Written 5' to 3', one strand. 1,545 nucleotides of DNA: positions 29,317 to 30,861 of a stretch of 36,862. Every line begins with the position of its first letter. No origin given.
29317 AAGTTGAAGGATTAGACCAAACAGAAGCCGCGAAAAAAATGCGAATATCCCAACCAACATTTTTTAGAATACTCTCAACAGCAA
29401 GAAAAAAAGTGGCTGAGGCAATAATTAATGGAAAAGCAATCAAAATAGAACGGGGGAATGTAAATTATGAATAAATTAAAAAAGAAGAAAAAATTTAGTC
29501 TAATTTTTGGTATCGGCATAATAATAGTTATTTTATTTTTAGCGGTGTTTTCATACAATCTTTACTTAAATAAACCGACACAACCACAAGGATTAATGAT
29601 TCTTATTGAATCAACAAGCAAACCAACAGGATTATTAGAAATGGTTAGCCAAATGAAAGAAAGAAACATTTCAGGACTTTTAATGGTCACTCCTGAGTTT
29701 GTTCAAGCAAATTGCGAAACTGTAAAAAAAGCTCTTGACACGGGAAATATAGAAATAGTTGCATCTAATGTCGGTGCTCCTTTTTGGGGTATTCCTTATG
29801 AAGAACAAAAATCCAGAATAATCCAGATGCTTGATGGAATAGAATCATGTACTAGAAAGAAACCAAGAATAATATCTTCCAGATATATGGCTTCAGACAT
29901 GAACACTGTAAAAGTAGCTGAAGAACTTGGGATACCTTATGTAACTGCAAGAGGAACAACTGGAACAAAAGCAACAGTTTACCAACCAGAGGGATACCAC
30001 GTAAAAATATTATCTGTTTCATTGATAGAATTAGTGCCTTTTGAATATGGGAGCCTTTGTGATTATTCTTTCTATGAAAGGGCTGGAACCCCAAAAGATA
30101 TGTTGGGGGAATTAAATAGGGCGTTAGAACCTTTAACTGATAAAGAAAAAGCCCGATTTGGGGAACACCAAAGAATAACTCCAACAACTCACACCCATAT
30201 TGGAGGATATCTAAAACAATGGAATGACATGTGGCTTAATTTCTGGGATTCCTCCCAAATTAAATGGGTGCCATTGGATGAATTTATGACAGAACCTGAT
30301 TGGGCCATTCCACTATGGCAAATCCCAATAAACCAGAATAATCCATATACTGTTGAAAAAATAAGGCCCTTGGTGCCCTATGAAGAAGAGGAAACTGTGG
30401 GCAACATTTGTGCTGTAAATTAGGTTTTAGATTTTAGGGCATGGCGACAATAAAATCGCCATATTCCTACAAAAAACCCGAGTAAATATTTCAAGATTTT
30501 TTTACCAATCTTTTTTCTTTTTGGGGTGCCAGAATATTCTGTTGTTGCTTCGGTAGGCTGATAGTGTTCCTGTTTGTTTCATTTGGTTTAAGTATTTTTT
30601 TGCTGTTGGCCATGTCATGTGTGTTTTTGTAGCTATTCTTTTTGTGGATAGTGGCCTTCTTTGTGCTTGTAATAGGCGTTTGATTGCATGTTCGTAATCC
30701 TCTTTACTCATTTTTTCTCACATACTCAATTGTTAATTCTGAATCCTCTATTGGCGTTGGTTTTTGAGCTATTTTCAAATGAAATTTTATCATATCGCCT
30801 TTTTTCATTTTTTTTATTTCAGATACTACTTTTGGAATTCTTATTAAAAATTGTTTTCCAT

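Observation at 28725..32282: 3.54-kb cargo-carrying transposon with perfect 18-bp IRs and a 9-bp TSD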

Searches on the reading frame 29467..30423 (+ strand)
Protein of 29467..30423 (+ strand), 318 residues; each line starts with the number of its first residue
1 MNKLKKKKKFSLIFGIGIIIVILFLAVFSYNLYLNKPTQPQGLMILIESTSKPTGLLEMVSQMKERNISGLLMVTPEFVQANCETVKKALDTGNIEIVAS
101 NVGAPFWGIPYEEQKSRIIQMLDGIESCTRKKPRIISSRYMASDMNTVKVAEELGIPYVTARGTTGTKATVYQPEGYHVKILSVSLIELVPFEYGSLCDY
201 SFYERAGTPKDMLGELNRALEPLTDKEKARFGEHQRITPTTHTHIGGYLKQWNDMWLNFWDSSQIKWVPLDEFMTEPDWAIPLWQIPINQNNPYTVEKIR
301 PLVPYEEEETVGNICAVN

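Call 4: search_protein_families(library=pfam, proteins=[window:29467-30423:+], max_evalue=0.01)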
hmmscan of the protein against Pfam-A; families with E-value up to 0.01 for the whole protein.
window:29467-30423:+ (318 aa): 1 family
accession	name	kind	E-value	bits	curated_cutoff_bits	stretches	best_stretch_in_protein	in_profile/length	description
PF01522.26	Polysacc_deac_1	-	0.0027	18.1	23.1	1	59-159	24-124/124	Polysaccharide deacetylase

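Call 12: search_protein_families(library=ncbifam, proteins=[window:29467-30423:+], max_evalue=0.01)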
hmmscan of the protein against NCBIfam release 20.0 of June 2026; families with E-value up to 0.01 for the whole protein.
window:29467-30423:+ (318 aa): 0 families

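Call 29: search_protein_families(library=padloc, proteins=[window:29467-30423:+], max_evalue=0.01)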
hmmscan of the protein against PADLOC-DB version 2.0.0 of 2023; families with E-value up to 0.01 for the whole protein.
window:29467-30423:+ (318 aa): 0 families

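Call 59: find_homologous_proteins(query=window:29467-30423:+, max_evalue=0.001)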
Query window:29467-30423:+ (318 aa): 419 proteins with E <= 0.001 among 1502 candidates; the best 120 are listed.
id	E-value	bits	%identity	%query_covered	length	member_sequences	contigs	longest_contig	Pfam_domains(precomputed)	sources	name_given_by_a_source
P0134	8.8e-174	595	81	100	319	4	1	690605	-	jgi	-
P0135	6.9e-173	592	83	96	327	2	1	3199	-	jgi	jgi:hypothetical protein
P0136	4.6e-167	573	82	92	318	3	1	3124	-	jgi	-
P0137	5.2e-167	573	81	98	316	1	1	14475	-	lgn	-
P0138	1.7e-166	571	80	98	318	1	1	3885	-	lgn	-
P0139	1.0e-164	565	85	89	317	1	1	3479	-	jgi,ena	-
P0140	3.5e-164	564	78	100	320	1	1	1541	-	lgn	-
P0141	7.4e-164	563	80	93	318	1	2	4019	-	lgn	-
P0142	1.5e-163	562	77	98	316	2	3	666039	-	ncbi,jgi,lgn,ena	-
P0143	1.5e-158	545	79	92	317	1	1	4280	-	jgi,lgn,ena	-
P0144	6.1e-158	543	82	87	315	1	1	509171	-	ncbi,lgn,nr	ncbi:MAG: hypothetical protein PHG05_00885 [Candidatus Nanoarchaeia archaeon]|nr:hypothetical protei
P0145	1.1e-154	532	82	86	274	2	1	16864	-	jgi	-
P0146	5.4e-154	530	79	89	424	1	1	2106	-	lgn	-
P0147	1.3e-150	519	80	87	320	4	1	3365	-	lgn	-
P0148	1.3e-150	519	75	91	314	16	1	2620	-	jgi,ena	-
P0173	2.4e-139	482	74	89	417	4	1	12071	PF01522.27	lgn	-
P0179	4.5e-136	471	73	86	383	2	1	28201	PF01522.27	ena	-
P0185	1.5e-131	456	66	97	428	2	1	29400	PF01522.27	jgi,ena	-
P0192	1.4e-122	427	68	87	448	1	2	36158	PF01522.27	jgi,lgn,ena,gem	-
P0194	1.9e-121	423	62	96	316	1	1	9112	PF01522.27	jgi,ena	-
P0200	2.0e-120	420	65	89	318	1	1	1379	PF01522.27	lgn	-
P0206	1.3e-118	414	61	97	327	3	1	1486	PF01522.27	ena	-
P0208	1.5e-118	414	61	97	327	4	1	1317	PF01522.27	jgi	-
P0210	2.0e-118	413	62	96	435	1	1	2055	PF01522.27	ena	-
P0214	6.0e-118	412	66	87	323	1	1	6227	PF01522.27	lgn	-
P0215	6.9e-118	412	64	87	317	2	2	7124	PF01522.27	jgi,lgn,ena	-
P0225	3.5e-116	406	63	88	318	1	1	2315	PF01522.27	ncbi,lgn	-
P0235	5.9e-115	402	60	93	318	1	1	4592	PF01522.27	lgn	-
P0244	4.4e-114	399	62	87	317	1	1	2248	PF01522.27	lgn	-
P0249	2.1e-113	397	64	87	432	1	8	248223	-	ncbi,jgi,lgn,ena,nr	ncbi:MAG: hypothetical protein PHY52_01540 [Candidatus Pacebacteria bacterium]|jgi:hypothetical prot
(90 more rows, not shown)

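Call 61: find_encoding_contigs(protein=P0134, flank=5000, max_places=3)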
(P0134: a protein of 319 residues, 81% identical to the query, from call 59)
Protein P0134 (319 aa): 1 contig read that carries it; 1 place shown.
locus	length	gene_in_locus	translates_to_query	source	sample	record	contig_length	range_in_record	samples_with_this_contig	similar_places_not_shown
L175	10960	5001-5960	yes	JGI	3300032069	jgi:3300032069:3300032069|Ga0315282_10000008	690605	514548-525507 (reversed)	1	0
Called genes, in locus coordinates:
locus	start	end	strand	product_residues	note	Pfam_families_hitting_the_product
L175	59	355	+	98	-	-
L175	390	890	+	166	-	PF04079:SMC_ScpB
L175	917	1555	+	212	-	PF05670:NFACT-R_1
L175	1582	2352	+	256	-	PF02673:BacA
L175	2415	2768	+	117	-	PF02661:Fic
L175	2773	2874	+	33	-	-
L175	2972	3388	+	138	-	-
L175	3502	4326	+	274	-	PF01435:Peptidase_M48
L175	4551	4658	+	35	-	-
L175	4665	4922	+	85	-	PF17253:DUF5320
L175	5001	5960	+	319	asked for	-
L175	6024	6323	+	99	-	PF02001:DUF134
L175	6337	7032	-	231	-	PF02616:SMC_ScpA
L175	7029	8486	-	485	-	-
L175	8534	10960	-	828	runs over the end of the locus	PF02463:SMC_N, PF13175:AAA_15, PF13476:AAA_23, PF13555:AAA_29 (weak), PF13304:AAA_21 (weak), PF06470:SMC_hinge, PF13304:AAA_21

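Call 62: find_encoding_contigs(protein=P0249, flank=5000, max_places=4)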
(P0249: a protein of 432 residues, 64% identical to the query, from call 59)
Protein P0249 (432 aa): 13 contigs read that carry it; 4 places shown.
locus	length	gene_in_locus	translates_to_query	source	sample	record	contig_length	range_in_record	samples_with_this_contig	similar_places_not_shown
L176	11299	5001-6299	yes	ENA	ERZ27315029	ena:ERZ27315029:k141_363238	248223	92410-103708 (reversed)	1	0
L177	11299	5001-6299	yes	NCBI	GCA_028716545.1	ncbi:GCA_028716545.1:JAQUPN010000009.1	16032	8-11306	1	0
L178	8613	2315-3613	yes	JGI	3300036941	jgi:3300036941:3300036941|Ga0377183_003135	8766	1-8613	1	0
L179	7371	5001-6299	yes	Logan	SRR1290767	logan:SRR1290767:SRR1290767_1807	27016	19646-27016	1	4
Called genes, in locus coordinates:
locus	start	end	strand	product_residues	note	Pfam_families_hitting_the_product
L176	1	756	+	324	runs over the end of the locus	-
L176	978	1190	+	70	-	-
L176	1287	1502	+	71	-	-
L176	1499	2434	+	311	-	PF18920:DUF5671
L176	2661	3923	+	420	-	PF00070:Pyr_redox (faint), PF00890:FAD_binding_2 (weak), PF01134:GIDA (faint), PF01266:DAO (faint), PF03486:HI0933_like, PF07992:Pyr_redox_2, PF12831:FAD_oxidored, PF22780:HI0933_like_1st, +2 more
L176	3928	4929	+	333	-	PF01018:GTP1_OBG, PF03193:RsgA_GTPase (faint), PF01926:MMR_HSR1, PF02421:FeoB_N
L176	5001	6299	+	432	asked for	-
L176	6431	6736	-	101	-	-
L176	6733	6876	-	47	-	-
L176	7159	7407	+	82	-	PF00301:Rubredoxin (faint)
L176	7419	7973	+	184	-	PF01966:HD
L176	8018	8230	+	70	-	PF00584:SecE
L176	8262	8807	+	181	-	PF02357:NusG, PF00467:KOW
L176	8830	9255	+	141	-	PF03946:Ribosomal_L11_N, PF00298:Ribosomal_L11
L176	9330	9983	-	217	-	PF02511:Thy1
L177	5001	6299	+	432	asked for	-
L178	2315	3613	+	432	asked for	-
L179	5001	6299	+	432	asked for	-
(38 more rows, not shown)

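Call 68: search_solved_structures(query=A3, max_evalue=1)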
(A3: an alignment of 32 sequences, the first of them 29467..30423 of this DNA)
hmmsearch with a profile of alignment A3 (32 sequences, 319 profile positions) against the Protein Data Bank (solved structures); distinct sequences matched with E-value up to 1: 0.

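Call 78: predict_structure(alignment_id=A3)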
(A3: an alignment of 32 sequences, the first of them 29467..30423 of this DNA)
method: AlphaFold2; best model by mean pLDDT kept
length: 318 residues; sequences in the alignment: 32
mean_pLDDT: 82.8   pTM: 0.77
mean pLDDT of the five models: 82.8, 81.7, 80.6, 79.2, 75.1
residues with pLDDT >= 90: 141; 70-90: 110; 50-70: 52; < 50: 15
segments of 3 or more residues with pLDDT < 50: 294-303, 316-318
pLDDT, mean of each block of 10 residues (from residue 1): 72 94 95 78 91 95 97 93 97 93 73 91 95 83 80 81 68 89 74 60 79 88 85 89 90 96 94 90 73 47 57 53
secondary structure, 60 per line:
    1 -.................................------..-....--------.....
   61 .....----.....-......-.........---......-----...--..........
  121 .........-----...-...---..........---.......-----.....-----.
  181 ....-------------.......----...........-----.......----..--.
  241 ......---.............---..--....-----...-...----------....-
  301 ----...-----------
elements in order: H2-34 E44-47 H56-65 E70-74 H76-81 H83-91 E95-100 H111-129 E135-137 H145-154 E158-164 E170-174 E180-184 H199-204 H209-219 H225-231 E240-242 H243-246 H250-262 H270-273 E279-281 H296-299

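Call 81: fold_search(model_id=the predicted structure, library=pdb)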
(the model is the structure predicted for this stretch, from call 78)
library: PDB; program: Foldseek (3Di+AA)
matches with E <= 10: 1714; with E <= 0.001: 74
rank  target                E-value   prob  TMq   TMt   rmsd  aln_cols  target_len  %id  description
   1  3rxz_B                1.1e-09  1.00  0.58  0.64   4.5       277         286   11  Crystal structure of putative polysaccharide deacetylase from Mycobacterium smegmatis (released 2011-06-22)
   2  3rxz_A                1.3e-09  1.00  0.56  0.61   5.4       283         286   11  Crystal structure of putative polysaccharide deacetylase from Mycobacterium smegmatis (released 2011-06-22)
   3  8t0j                  2.7e-09  1.00  0.52  0.60   4.2       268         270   11  Salmonella Typhimurium ArnD (released 2023-10-18)
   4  3rxz_C                5.7e-09  1.00  0.57  0.62   5.5       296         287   11  Crystal structure of putative polysaccharide deacetylase from Mycobacterium smegmatis (released 2011-06-22)
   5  1z7a_A                7.8e-09  1.00  0.55  0.58   5.5       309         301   12  Crystal structure of probable Polysaccharide deacetylase from Pseudomonas aeruginosa PAO1 (released 2005-05-10)
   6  1k1x_A                1.1e-08  1.00  0.49  0.27   6.2       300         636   12  Crystal structure of 4-alpha-glucanotransferase from thermococcus litoralis (released 2003-06-17)
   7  3cl6_A                1.3e-08  1.00  0.56  0.59   5.5       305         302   11  Crystal structure of Puue Allantoinase (released 2008-06-10)
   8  1z7a_F                1.4e-08  1.00  0.57  0.60   5.3       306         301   12  Crystal structure of probable Polysaccharide deacetylase from Pseudomonas aeruginosa PAO1 (released 2005-05-10)
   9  1z7a_C                1.5e-08  1.00  0.57  0.61   5.2       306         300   12  Crystal structure of probable Polysaccharide deacetylase from Pseudomonas aeruginosa PAO1 (released 2005-05-10)
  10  1k1x_B                1.5e-08  1.00  0.51  0.28   5.7       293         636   12  Crystal structure of 4-alpha-glucanotransferase from thermococcus litoralis (released 2003-06-17)
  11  3qbu_A                5.0e-08  1.00  0.55  0.59   5.7       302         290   10  Crystal structure of putative peptidoglycan deactelyase (HP0310) from Helicobacter pylori (released 2011-05-25)
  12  7bkf                  6.8e-08  1.00  0.46  0.52   5.6       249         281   11  Crystal structure of WT BA3943, a CE4 family pseudoenzyme from Bacillus Anthracis (released 2021-05-19)
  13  7fbw                  1.3e-07  1.00  0.44  0.71   5.4       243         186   11  Acetylxylan esterase from Caldanaerobacter subterraneus subsp. tengcongensis (released 2021-10-27)
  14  6hm9                  2.7e-07  1.00  0.46  0.53   5.7       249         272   12  Crystal structure of a BA3943 mutant,a CE4 family pseudoenzyme with restored enzymatic activity. (released 2019-10-09)
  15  5o6y_A                3.6e-07  1.00  0.50  0.71   4.3       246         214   10  Crystal structure of the Bc1960 peptidoglycan N-acetylglucosamine deacetylase in complex with 4-naphthalen-1-yl-~{N}-o (released 2018-06-20)
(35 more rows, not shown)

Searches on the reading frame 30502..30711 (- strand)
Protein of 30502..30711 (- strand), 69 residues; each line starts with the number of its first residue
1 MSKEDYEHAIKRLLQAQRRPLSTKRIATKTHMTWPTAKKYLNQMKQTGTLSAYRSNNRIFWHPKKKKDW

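Call 4: search_protein_families(library=pfam, proteins=[window:30502-30711:-], max_evalue=0.01)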
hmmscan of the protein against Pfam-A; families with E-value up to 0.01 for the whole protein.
window:30502-30711:- (69 aa): 5 families
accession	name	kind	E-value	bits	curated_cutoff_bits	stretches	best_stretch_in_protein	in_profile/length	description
PF24033.1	DUF7342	-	2e-05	25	31.6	1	11-61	8-58/150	Family of unknown function (DUF7342)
PF09339.16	HTH_IclR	-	0.0004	20.6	22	1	12-50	10-48/52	IclR helix-turn-helix domain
PF07106.19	TBPIP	-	0.0013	19.1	22.8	1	6-50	2-48/62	TBPIP/Hop2 winged helix domain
PF13412.12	HTH_24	-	0.0029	17.6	21.9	1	12-48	10-45/48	Winged helix-turn-helix DNA-binding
PF08279.18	HTH_11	-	0.009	16.3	25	1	10-48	5-43/55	HTH domain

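Call 12: search_protein_families(library=ncbifam, proteins=[window:30502-30711:-], max_evalue=0.01)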
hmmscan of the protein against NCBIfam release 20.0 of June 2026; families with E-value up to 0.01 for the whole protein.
window:30502-30711:- (69 aa): 4 families
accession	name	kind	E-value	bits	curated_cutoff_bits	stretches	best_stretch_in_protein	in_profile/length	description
NF041395.1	TranRegLrpA1_Halo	equivalog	0.0014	18.6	250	1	1-56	1-55/142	HTH-type transcriptional regulator LrpA1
NF033789.1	repress_SdpR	subfamily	0.0031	17.4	100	1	13-61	16-62/79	autorepressor SdpR family transcription factor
TIGR02944.1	suf_reg_Xantho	equivalog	0.0042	17.5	110.65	1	10-54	15-59/130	SUF system Fe-S cluster assembly regulator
NF053610.1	Sso10a_fam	subfamily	0.0045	17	60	1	13-52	10-49/64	Sso10a family chromatin protein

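Call 29: search_protein_families(library=padloc, proteins=[window:30502-30711:-], max_evalue=0.01)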
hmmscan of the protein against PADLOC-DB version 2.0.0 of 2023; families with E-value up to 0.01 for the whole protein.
window:30502-30711:- (69 aa): 1 family
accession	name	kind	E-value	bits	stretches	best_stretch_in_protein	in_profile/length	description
PDLC03963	SoFic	-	0.00035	18.1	1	9-63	294-352/361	-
